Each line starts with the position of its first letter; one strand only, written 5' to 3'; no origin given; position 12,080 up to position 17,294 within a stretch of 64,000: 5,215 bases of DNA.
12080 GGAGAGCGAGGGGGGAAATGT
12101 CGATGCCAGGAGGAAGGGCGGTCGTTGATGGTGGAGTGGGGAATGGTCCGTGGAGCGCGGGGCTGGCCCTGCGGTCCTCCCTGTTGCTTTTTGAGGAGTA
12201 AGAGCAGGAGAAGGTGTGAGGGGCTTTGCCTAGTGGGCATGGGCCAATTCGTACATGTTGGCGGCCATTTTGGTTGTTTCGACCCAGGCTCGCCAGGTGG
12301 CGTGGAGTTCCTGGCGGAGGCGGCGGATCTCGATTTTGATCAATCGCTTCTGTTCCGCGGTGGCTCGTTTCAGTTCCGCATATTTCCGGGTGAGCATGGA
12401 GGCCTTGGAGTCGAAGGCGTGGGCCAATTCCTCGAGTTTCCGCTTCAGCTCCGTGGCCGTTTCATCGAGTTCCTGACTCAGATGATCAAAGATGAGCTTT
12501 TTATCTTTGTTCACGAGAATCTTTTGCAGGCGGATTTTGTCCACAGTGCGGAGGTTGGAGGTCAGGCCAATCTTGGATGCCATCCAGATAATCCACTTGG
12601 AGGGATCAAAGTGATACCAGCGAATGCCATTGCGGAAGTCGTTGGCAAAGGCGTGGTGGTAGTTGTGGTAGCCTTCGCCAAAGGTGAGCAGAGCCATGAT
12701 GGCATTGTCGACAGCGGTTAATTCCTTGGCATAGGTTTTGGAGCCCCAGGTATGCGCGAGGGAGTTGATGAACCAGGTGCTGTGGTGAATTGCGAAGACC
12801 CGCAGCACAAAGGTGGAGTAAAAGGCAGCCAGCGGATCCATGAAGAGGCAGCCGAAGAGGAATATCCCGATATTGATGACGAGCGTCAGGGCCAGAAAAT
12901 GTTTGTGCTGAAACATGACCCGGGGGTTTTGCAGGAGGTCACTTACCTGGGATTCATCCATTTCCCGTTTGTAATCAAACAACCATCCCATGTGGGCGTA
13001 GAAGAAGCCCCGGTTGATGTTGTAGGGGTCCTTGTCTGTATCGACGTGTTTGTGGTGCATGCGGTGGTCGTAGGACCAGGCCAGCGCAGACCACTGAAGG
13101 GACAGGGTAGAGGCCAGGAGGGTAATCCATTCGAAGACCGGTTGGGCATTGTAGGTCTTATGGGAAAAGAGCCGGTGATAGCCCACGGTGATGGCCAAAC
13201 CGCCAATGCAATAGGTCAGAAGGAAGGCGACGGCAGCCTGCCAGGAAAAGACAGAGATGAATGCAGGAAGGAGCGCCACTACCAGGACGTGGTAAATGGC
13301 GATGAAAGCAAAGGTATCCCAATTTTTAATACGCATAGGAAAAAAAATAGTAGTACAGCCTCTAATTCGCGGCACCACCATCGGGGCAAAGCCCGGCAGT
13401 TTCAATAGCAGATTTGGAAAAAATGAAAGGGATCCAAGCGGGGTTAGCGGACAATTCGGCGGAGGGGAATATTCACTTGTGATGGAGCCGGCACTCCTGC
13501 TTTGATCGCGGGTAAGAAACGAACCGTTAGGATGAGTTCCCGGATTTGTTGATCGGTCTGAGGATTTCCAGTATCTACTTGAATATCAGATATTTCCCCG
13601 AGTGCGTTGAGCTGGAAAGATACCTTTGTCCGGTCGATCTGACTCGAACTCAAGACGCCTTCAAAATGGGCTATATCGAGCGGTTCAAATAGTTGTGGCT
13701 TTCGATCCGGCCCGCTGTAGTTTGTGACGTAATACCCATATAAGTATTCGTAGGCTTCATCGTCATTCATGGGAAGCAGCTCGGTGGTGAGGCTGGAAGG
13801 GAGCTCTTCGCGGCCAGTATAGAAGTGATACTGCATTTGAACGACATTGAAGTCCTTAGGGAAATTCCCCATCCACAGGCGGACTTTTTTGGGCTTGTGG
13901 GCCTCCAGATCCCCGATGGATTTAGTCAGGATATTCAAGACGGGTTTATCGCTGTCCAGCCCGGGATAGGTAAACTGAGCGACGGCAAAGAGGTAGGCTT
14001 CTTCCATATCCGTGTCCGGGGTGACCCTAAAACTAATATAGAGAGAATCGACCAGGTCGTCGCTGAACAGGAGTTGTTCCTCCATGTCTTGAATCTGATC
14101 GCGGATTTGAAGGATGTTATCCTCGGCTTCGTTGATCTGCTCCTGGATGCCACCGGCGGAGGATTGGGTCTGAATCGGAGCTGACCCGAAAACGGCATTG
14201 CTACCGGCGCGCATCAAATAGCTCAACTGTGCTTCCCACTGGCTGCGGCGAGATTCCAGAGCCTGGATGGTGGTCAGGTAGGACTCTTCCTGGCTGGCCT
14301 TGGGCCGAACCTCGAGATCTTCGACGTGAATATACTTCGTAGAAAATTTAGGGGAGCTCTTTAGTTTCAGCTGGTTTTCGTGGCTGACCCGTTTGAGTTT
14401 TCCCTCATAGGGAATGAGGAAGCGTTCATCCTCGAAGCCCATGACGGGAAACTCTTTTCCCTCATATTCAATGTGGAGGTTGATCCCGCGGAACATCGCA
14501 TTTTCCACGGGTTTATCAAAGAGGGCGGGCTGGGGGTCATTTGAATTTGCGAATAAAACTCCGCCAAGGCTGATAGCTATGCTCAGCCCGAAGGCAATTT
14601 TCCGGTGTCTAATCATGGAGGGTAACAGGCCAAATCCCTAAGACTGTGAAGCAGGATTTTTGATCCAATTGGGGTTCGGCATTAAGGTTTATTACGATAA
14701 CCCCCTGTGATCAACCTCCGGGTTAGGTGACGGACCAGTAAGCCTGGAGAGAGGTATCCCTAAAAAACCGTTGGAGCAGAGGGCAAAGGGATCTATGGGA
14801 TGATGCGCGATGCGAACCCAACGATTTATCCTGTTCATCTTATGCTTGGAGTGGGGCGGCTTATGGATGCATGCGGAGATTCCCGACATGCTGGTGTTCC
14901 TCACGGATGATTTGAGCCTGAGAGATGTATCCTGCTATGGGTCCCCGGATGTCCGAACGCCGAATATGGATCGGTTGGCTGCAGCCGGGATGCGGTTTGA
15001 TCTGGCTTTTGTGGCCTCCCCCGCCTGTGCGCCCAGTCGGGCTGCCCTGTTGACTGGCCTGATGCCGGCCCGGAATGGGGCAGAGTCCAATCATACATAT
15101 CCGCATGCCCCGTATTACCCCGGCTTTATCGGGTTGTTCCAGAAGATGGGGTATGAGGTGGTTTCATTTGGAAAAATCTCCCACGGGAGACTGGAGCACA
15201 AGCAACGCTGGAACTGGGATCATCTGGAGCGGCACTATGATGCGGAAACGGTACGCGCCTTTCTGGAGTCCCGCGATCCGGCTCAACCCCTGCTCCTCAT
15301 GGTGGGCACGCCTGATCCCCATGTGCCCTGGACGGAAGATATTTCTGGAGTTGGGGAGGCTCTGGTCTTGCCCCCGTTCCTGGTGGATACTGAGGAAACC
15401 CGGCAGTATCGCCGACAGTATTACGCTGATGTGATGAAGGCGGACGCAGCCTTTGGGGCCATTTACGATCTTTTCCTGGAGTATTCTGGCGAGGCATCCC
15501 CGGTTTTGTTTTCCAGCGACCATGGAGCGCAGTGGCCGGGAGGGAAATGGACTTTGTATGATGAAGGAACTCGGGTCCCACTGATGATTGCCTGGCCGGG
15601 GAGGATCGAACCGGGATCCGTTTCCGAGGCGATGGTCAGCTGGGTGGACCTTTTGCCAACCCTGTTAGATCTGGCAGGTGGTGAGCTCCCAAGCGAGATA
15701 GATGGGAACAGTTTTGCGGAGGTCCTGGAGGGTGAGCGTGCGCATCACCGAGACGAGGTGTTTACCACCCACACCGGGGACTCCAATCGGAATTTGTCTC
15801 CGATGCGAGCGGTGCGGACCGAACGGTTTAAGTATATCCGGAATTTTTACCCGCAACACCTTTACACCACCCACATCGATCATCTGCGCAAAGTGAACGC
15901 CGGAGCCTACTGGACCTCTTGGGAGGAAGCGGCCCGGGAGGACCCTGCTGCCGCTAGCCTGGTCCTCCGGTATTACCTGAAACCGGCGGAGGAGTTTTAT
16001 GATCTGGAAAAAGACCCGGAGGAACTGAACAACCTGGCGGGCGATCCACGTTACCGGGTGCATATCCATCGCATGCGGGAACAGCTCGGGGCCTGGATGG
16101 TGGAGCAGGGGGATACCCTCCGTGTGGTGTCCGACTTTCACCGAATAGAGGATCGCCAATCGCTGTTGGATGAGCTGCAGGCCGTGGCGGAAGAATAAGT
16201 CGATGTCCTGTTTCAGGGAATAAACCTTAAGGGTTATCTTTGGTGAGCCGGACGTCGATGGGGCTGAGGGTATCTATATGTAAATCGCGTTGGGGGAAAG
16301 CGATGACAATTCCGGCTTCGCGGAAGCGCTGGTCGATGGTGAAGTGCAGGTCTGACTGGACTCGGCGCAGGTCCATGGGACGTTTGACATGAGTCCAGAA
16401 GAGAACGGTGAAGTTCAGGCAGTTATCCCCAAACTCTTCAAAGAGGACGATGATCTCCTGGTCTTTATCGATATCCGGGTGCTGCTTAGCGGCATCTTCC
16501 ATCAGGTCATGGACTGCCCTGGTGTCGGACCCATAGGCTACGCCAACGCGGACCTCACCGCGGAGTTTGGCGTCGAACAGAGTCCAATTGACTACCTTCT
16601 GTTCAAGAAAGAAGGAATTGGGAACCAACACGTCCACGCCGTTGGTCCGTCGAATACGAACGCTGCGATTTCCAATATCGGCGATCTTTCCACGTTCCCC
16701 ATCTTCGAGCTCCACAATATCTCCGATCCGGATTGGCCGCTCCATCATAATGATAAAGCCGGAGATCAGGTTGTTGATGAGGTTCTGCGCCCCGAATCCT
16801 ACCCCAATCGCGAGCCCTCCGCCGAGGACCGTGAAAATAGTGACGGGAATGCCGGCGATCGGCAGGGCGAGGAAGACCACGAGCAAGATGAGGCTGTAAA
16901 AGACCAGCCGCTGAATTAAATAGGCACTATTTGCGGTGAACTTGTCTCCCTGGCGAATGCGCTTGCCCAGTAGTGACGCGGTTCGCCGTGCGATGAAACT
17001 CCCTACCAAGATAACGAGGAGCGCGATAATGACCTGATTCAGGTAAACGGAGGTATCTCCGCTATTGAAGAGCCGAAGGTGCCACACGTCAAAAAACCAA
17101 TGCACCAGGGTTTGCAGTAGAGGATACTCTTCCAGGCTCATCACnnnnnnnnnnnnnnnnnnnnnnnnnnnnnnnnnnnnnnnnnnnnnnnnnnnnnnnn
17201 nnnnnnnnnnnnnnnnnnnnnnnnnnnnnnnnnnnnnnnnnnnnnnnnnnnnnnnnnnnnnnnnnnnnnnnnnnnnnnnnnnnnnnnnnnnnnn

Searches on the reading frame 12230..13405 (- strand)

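Call 55: search_protein_families(library=pfam, proteins=[window:12230-13405:-], max_evalue=0.00001)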
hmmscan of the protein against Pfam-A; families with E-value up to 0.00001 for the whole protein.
window:12230-13405:- (391 aa): 1 family
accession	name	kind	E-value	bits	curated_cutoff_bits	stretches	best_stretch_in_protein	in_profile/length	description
PF00487.30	FA_desaturase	-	1e-19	71.8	29.7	1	54-272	2-237/253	Fatty acid desaturase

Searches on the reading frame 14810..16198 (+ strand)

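Call 55: search_protein_families(library=pfam, proteins=[window:14810-16198:+], max_evalue=0.00001)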
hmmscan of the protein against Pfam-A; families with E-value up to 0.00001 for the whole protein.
window:14810-16198:+ (462 aa): 2 families
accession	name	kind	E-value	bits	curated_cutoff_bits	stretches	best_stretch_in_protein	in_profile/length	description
PF00884.28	Sulfatase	-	8.3e-37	127.5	25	1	25-290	1-300/301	Sulfatase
PF16347.10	SGSH_C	-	3.4e-28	99.2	29.3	1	246-348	8-112/154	N-sulphoglucosamine sulphohydrolase, C-terminal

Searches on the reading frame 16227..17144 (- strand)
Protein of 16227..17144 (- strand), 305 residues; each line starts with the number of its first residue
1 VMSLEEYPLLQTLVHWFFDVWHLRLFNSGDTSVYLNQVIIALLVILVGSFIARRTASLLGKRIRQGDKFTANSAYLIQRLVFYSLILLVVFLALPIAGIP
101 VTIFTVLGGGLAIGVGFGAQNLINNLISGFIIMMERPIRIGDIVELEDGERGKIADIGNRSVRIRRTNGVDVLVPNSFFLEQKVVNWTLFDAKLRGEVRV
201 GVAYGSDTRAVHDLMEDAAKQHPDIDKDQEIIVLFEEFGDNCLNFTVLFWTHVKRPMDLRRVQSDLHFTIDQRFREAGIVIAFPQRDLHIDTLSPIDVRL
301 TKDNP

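Call 3: search_protein_families(library=pfam, proteins=[window:16227-17144:-], max_evalue=0.01)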
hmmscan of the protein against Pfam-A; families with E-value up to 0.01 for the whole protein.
window:16227-17144:- (305 aa): 3 families
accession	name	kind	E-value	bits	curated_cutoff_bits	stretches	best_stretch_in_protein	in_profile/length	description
PF00924.24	MS_channel_2nd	-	1.9e-18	66.7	20.2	1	121-188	1-67/68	Mechanosensitive ion channel, beta-domain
PF21082.3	MS_channel_3rd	-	1.9e-16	60.7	21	1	197-281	2-88/88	Mechanosensitive ion channel MscS, C-terminal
PF21088.3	MS_channel_1st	-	0.00074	19.9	23.1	1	80-120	2-42/42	Mechanosensitive ion channel, transmembrane helices 2/3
